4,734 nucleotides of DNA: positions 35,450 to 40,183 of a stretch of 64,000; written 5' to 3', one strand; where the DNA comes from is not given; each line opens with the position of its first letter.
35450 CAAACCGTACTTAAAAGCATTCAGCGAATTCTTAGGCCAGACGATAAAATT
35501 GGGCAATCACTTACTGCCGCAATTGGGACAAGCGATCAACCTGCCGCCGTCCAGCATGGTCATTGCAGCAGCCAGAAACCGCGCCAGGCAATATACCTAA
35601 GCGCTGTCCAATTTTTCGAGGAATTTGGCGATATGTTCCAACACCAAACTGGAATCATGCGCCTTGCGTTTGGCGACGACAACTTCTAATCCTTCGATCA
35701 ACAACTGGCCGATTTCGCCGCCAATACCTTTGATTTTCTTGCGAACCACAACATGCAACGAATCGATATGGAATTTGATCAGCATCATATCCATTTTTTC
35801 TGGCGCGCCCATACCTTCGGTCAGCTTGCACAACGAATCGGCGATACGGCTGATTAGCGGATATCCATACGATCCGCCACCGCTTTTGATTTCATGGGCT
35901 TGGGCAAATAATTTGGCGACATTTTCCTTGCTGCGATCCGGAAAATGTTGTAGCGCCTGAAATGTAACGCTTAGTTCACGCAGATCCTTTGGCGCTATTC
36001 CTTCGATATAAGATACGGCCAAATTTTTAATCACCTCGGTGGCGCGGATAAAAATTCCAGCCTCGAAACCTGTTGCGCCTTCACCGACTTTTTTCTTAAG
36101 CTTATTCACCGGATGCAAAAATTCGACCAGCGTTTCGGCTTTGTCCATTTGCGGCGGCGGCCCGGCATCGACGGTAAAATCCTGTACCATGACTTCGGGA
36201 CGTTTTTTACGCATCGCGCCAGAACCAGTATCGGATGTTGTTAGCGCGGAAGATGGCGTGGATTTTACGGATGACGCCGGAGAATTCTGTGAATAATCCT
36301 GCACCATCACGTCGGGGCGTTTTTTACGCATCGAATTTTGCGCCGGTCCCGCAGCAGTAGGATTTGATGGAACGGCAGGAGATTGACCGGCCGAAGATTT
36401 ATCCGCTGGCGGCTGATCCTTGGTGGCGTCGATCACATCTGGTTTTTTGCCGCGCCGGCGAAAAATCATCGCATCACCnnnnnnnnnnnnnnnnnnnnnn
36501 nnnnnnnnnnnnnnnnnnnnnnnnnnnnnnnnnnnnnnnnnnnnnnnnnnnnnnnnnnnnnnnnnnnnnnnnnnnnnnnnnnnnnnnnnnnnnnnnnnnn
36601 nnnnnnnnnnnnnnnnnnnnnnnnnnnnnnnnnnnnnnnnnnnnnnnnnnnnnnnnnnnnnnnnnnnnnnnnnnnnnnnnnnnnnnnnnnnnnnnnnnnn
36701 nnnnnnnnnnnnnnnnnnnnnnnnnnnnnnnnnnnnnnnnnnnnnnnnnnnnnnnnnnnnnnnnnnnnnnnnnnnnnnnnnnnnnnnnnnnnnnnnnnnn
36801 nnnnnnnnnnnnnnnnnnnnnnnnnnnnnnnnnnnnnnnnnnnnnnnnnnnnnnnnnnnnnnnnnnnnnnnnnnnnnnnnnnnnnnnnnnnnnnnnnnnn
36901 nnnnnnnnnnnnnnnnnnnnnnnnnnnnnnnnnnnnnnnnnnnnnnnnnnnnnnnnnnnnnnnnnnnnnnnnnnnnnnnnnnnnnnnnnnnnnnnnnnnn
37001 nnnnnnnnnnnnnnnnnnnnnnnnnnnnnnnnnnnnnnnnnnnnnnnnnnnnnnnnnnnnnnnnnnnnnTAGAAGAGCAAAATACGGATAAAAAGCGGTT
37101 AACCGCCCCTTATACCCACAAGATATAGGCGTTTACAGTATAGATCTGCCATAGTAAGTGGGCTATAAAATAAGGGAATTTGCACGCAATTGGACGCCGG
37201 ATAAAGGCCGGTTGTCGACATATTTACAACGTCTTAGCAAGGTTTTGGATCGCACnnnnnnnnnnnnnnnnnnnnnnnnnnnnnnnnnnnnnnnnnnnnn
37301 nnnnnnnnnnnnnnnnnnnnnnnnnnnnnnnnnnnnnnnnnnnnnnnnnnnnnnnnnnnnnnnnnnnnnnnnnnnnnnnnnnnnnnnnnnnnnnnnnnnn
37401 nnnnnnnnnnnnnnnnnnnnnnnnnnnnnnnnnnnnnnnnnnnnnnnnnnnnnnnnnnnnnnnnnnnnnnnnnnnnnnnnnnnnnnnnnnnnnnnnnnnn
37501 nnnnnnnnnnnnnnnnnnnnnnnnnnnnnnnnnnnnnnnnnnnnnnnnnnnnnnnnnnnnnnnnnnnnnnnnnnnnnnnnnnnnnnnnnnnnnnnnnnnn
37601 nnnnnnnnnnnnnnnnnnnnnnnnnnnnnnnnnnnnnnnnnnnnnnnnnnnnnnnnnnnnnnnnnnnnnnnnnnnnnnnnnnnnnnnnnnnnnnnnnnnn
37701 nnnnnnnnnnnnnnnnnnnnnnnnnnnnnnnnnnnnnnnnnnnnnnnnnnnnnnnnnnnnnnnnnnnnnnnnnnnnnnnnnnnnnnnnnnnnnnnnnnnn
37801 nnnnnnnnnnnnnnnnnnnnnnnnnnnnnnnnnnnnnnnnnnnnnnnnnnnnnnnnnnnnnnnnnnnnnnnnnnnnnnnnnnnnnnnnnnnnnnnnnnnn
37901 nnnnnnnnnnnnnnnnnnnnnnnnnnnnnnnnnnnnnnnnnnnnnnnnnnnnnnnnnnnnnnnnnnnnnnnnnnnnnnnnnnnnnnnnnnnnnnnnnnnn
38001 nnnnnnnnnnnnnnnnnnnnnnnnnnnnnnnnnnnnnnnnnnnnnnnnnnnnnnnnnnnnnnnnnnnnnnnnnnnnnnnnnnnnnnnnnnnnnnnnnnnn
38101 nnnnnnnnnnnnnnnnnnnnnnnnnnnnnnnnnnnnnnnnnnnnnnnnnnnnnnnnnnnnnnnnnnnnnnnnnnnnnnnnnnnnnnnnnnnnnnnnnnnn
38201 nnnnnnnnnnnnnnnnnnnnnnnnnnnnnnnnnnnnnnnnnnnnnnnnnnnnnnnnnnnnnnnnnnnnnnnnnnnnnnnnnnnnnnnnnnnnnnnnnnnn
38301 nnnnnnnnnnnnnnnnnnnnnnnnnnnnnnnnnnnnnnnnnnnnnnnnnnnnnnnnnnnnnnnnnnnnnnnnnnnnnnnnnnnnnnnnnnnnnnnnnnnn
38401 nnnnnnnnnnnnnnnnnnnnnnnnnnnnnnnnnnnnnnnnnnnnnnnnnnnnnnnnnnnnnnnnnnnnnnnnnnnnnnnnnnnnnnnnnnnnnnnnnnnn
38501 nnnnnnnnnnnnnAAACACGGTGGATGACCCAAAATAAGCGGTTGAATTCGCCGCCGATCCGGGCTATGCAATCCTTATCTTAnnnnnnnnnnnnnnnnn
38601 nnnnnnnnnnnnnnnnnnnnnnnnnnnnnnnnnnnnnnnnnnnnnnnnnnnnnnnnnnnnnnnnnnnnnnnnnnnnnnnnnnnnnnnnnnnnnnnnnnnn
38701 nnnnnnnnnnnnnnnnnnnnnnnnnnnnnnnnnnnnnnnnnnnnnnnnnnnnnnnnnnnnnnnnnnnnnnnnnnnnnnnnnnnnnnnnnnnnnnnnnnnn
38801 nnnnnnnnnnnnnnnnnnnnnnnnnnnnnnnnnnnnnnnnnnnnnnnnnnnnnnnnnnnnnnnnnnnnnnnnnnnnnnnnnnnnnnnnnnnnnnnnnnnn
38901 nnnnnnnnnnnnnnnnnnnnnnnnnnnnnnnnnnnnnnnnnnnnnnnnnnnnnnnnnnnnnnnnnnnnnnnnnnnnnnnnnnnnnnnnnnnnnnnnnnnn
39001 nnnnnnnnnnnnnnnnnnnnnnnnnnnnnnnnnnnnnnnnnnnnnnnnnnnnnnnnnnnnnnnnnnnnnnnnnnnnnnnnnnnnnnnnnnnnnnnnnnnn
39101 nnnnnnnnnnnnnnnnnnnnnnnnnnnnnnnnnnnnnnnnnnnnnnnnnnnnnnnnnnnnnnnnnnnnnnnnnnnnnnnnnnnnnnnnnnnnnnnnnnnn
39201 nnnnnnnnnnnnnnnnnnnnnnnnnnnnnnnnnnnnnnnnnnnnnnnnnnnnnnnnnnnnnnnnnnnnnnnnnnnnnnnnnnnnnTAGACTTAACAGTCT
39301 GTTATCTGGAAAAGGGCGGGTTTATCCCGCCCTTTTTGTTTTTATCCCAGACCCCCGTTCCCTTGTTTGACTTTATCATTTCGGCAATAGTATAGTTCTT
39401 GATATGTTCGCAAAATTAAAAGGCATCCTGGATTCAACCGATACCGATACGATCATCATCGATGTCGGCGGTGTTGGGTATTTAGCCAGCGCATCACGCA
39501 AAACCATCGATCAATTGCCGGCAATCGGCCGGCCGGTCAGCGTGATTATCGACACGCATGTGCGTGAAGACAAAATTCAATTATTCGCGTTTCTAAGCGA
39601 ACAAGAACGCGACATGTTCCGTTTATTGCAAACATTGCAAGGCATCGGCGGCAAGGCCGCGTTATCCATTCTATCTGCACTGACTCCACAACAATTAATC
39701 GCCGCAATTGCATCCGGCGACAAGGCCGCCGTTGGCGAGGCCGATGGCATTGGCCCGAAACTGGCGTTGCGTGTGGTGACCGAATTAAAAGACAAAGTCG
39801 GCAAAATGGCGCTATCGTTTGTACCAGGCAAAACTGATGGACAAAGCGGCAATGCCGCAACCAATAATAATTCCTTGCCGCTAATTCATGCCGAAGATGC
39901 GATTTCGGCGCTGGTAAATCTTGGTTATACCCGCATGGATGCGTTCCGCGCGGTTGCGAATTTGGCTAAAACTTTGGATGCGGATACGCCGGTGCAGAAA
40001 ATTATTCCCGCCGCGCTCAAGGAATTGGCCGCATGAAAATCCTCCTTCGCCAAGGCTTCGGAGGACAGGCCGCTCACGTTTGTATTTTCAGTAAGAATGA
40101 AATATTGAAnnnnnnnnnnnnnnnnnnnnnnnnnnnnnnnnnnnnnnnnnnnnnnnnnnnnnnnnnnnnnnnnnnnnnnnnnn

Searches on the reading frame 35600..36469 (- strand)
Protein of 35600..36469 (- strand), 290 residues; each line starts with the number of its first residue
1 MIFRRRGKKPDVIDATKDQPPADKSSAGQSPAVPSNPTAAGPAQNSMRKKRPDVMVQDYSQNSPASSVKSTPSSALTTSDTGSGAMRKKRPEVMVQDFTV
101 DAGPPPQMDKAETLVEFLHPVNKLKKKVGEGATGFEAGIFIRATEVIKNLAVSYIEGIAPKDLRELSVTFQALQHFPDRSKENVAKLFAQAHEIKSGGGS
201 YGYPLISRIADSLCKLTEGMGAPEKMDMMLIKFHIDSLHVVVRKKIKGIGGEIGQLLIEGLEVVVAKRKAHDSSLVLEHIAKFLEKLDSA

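Call 60: search_protein_families(library=pfam, proteins=[window:35600-36469:-], max_evalue=0.01)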
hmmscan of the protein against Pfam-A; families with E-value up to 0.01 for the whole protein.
window:35600-36469:- (290 aa): 1 family
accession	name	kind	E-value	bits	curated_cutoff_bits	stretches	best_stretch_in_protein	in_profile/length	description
PF01627.28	Hpt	-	0.0027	18.4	24.6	1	172-217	16-59/84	Hpt domain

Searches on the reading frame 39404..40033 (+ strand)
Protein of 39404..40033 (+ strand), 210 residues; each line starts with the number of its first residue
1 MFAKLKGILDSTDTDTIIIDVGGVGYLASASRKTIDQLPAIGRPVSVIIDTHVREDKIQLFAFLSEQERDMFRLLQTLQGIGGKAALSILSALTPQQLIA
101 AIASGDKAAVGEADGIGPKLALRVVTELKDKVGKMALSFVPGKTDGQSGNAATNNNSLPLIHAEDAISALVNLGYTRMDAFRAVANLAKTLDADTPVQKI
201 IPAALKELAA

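Call 18: find_related_loci(query=window:39404-40033:+, collection=genome_contigs, flank=6000)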
Query window:39404-40033:+ (210 aa) in genome_contigs; peptide patterns used: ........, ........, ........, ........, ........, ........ (x = any residue, [..] = any of these).
371 stretches matched a pattern; 12 encode a relative of the query (tblastn E <= 1e-3); 12 distinct loci.
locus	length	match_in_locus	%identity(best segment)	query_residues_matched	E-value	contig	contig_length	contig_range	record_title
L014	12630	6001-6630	82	1-210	6e-109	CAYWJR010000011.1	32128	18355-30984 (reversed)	MAG TPA_asm: uncultured Alphaproteobacteria bacterium isolate SRP199154_co2_108 genome assembly, contig: NODE_790_length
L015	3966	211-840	73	1-210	1e-97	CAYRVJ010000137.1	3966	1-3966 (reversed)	MAG TPA_asm: uncultured Alphaproteobacteria bacterium isolate SRP219642_co5_490 genome assembly, contig: NODE_35780_leng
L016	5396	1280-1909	64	1-210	3e-79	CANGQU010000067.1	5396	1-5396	MAG: Alphaproteobacteria bacterium isolate RE-15aug16-38 genome assembly, contig: RE-15aug16-C31399, whole genome shotgu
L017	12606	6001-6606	57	1-210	4e-62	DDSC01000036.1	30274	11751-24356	MAG TPA_asm: Micavibrio sp. UBA2400 UBA2400_contig_46196, whole genome shotgun sequence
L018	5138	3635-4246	48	1-209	9e-51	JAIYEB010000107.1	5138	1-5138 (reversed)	MAG: Hyphomicrobiales bacterium isolate H1_MAG_00053 pond_H1_MAG_00053_000000000404, whole genome shotgun sequence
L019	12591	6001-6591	36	1-206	7e-32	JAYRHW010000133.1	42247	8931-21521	MAG: Bdellovibrionota bacterium isolate SZ_szas25bin.38 k141_752936, whole genome shotgun sequence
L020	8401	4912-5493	36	1-199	6e-31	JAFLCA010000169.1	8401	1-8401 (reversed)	MAG: Deltaproteobacteria bacterium isolate UWPOB_DELTA1 gnl_X_BEAILMKM_169, whole genome shotgun sequence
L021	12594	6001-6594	33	1-208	7e-26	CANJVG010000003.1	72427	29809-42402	MAG: Bacteroidetes bacterium isolate RH-23may17-913 genome assembly, contig: RH-23may17-C2534, whole genome shotgun sequ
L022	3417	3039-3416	38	1-127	1e-23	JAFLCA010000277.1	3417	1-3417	MAG: Deltaproteobacteria bacterium isolate UWPOB_DELTA1 gnl_X_BEAILMKM_277, whole genome shotgun sequence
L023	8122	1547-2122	34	1-206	3e-23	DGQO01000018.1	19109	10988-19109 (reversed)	MAG TPA_asm: Chitinophagaceae bacterium UBA4412 UBA4412_contig_1062, whole genome shotgun sequence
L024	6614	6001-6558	34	1-208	1e-22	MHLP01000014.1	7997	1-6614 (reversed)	MAG: Candidatus Lloydbacteria bacterium RIFCSPLOWO2_01_FULL_50_20 rifcsplowo2_01_scaffold_24773, whole genome shotgun se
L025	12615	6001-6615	34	1-209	2e-29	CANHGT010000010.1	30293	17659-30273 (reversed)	MAG: Alphaproteobacteria bacterium isolate RE-23may17-523 genome assembly, contig: RE-23may17-C3576, whole genome shotgu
